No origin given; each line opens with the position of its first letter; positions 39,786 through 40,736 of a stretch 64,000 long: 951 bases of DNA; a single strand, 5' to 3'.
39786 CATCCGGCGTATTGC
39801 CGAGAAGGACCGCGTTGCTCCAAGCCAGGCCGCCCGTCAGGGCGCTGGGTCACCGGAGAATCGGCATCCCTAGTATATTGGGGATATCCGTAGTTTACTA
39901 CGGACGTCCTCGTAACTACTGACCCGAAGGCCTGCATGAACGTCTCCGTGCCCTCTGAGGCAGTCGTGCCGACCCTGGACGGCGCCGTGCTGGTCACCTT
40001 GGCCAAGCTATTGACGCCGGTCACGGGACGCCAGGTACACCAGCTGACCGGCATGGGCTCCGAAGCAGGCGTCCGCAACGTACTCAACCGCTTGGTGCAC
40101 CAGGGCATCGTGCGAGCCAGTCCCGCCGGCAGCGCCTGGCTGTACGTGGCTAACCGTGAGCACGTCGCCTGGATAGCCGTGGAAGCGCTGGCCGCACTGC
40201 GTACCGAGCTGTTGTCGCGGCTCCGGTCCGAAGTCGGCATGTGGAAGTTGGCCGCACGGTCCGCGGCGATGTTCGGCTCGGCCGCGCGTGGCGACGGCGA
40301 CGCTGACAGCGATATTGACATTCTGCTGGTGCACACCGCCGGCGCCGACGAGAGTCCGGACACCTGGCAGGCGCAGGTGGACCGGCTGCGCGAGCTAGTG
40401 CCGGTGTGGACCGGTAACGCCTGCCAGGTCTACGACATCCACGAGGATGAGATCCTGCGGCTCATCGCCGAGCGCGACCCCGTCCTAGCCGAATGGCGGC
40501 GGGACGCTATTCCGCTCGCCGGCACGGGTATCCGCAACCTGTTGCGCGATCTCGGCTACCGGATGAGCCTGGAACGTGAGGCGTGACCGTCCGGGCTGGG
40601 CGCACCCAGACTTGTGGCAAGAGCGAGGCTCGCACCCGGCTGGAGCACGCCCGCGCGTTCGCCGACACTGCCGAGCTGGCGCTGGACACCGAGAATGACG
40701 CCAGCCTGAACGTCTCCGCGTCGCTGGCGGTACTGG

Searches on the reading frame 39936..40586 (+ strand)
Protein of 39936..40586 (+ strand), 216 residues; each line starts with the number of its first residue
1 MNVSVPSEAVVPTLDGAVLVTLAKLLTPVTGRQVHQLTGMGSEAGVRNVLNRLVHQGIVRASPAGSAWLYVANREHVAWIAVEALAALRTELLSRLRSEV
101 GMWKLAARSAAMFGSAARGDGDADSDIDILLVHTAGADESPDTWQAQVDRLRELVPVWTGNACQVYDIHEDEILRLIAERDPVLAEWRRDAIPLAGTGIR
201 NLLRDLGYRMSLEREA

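Call 63: search_protein_families(library=pfam, proteins=[window:39936-40586:+], max_evalue=0.001)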
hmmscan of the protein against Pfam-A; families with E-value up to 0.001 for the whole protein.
window:39936-40586:+ (216 aa): 2 families
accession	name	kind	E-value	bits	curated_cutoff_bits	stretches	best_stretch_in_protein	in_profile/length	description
PF01909.29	NTP_transf_2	-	1.4e-06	29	21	1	103-147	12-47/93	Nucleotidyltransferase domain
PF18765.7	Polbeta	-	0.0005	20.6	26.9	1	109-136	15-42/93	Polymerase beta, Nucleotidyltransferase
